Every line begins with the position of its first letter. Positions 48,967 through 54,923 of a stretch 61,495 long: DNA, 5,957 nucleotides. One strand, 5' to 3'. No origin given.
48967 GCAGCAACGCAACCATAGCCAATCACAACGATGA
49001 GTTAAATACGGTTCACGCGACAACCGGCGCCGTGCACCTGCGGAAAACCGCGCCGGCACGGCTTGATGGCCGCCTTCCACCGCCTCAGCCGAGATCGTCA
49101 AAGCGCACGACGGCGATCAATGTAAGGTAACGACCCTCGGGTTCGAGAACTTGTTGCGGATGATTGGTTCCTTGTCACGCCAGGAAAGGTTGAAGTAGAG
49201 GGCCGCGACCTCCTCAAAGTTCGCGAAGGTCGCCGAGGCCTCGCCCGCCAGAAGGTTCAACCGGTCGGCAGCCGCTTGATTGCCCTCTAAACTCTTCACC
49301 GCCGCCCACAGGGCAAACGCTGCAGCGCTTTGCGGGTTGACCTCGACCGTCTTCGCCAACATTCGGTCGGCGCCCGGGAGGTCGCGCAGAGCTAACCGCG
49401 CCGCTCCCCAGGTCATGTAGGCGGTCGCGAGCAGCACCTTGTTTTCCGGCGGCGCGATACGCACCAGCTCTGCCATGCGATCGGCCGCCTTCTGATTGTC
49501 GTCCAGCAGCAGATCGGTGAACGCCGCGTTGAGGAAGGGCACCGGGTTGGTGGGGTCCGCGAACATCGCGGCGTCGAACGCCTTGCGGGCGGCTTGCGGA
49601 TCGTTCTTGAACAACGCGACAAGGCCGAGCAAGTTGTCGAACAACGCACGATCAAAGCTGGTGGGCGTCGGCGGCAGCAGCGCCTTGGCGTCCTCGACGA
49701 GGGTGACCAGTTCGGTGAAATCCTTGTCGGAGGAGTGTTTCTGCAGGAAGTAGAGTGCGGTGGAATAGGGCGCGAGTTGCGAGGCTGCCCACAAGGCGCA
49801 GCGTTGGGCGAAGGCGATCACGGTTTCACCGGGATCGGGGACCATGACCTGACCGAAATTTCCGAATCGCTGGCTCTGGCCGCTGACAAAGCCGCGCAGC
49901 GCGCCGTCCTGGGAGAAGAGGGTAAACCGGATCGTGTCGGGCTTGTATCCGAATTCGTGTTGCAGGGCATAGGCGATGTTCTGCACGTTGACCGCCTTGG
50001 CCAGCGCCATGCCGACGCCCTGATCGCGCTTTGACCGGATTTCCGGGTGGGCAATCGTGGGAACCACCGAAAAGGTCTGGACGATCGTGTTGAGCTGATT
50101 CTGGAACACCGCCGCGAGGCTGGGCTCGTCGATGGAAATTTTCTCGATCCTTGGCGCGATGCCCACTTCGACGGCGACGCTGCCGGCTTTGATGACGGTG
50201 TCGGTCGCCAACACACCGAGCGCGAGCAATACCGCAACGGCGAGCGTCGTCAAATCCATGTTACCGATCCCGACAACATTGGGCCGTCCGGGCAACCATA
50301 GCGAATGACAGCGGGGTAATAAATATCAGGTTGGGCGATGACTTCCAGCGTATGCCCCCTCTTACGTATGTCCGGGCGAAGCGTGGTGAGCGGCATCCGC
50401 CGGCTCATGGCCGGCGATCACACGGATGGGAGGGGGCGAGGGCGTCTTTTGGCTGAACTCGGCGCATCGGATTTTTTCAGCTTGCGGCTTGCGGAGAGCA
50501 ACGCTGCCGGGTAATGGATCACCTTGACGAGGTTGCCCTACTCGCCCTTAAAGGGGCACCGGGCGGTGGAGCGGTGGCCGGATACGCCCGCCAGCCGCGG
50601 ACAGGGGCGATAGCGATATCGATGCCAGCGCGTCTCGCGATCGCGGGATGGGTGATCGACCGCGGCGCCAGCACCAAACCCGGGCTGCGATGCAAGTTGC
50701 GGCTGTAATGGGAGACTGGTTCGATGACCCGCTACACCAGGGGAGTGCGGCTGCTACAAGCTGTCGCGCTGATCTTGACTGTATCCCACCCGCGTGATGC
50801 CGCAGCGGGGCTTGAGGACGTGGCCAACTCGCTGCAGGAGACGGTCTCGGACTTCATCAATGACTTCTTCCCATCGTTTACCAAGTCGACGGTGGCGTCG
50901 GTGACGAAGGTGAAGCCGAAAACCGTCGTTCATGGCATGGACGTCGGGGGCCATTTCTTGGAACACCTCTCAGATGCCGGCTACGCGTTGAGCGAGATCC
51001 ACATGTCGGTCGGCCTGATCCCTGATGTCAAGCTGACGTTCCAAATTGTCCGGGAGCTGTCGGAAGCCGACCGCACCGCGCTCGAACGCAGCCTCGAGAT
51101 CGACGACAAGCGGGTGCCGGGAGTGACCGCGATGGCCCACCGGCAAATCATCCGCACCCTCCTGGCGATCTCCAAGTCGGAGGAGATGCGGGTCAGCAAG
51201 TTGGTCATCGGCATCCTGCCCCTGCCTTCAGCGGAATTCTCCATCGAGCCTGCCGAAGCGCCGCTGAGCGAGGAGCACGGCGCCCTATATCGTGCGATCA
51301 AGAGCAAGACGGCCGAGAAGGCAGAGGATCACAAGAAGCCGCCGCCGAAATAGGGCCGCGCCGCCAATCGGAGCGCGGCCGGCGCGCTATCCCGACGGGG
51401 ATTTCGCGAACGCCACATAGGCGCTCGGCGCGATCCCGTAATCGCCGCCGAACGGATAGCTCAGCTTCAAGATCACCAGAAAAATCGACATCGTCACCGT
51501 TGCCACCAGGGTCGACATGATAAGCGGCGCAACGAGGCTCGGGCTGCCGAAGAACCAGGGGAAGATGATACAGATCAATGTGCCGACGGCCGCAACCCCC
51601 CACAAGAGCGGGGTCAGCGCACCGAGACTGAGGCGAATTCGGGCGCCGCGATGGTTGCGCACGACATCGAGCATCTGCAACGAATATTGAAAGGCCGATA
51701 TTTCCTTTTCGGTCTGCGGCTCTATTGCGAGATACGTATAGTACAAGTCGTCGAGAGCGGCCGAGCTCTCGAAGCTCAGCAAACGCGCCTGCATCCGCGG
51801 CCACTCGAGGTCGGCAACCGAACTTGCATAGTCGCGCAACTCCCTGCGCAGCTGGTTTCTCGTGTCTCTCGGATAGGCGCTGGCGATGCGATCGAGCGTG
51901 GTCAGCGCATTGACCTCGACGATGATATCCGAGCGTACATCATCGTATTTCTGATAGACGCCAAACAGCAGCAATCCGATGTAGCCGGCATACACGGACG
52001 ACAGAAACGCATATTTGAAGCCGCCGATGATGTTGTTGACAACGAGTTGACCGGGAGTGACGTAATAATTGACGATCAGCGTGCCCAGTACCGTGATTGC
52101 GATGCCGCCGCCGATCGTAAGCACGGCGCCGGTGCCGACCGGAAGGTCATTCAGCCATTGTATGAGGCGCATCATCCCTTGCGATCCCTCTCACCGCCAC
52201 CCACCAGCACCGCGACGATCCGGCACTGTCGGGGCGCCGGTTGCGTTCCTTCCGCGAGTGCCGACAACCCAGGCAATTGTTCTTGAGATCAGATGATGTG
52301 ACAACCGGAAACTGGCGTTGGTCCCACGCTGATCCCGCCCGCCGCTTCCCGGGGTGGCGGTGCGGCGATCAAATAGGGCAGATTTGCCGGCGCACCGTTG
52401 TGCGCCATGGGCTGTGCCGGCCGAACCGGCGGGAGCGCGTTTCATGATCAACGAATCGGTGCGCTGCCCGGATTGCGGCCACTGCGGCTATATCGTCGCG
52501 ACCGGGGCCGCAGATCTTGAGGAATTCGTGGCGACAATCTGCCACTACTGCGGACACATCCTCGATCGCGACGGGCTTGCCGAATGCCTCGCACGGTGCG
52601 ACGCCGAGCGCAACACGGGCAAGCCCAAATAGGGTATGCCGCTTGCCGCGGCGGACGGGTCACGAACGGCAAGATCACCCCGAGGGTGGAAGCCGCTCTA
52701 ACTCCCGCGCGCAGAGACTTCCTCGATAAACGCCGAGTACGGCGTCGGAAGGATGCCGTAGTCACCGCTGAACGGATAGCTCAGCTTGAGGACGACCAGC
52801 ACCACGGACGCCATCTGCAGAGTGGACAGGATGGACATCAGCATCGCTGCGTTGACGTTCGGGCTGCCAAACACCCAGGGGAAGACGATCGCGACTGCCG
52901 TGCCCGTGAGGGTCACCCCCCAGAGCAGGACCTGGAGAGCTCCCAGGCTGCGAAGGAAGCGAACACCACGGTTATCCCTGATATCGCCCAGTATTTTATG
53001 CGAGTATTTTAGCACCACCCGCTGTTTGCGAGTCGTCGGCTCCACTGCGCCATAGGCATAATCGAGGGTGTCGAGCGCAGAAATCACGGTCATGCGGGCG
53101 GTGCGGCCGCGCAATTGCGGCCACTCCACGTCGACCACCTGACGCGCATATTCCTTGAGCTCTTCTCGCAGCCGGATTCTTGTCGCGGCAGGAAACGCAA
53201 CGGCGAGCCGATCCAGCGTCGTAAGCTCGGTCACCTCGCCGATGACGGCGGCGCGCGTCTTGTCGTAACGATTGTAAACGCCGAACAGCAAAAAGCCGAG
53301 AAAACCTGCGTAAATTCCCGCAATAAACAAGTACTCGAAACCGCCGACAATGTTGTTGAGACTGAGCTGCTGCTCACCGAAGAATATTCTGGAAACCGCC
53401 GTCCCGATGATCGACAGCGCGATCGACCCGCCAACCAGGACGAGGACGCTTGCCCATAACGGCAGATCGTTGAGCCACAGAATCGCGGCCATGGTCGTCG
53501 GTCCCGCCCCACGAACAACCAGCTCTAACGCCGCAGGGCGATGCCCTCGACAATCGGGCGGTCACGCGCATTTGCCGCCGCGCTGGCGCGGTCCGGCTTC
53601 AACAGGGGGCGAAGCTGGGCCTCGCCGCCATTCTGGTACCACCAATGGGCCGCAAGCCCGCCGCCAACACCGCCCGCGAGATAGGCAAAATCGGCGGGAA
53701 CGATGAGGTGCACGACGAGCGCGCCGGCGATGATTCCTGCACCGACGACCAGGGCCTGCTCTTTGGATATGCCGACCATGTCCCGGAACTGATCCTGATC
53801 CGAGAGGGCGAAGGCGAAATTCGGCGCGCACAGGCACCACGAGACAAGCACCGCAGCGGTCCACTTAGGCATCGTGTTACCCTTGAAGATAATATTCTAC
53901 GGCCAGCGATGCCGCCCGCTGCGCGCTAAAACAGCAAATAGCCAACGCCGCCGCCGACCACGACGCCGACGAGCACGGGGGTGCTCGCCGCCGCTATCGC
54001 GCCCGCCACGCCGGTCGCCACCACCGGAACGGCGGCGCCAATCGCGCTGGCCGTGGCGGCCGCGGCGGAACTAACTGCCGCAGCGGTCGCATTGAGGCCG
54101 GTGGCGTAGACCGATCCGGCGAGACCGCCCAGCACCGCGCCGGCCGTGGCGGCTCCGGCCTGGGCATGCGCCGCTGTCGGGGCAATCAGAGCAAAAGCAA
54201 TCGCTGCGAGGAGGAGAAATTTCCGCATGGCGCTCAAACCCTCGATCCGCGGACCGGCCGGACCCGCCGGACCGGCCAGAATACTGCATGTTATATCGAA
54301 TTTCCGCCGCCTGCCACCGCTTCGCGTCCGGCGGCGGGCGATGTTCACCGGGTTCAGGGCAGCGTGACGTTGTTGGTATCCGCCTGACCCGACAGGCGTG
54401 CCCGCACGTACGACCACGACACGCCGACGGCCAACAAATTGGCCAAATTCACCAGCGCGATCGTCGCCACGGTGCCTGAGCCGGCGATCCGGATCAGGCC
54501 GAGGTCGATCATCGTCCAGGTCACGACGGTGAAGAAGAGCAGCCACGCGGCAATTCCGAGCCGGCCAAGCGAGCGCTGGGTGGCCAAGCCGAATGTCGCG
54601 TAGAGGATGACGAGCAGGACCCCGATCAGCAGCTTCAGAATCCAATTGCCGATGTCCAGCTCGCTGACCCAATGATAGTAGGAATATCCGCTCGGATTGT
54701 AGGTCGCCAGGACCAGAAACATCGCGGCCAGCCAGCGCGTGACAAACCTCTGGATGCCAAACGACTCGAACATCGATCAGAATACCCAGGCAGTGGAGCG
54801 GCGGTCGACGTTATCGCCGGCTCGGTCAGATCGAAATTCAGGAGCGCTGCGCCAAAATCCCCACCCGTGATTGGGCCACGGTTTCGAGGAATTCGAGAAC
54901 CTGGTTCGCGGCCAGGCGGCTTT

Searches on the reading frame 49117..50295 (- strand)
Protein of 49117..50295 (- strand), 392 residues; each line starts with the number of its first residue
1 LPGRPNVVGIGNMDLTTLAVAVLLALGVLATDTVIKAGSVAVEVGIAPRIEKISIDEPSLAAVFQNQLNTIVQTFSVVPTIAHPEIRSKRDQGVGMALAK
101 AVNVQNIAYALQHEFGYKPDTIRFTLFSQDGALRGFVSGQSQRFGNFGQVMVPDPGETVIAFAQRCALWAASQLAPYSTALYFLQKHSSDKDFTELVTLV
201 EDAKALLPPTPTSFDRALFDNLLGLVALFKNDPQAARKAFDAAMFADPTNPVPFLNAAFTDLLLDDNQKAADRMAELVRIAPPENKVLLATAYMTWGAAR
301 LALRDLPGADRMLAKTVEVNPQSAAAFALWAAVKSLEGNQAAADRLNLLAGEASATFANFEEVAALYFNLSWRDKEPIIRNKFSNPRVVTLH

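Call 32: search_protein_families(library=pfam, proteins=[window:49117-50295:-], max_evalue=0.01)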
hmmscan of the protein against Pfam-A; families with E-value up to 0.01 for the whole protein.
window:49117-50295:- (392 aa): 1 family
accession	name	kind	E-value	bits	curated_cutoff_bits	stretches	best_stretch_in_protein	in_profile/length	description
PF07719.23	TPR_2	-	0.0042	17.5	27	0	222-250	6-34/34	Tetratricopeptide repeat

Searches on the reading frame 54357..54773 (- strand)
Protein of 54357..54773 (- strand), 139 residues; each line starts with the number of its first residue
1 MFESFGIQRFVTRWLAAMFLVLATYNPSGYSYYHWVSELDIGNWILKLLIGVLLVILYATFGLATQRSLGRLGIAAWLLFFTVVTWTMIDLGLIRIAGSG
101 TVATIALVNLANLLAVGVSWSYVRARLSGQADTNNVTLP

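Call 32: search_protein_families(library=pfam, proteins=[window:54357-54773:-], max_evalue=0.01)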
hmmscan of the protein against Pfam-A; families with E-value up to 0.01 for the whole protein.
window:54357-54773:- (139 aa): 1 family
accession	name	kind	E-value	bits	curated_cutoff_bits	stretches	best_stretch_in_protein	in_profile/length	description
PF20134.4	DUF6524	-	4.2e-38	130.5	27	1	9-136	2-129/131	Family of unknown function (DUF6524)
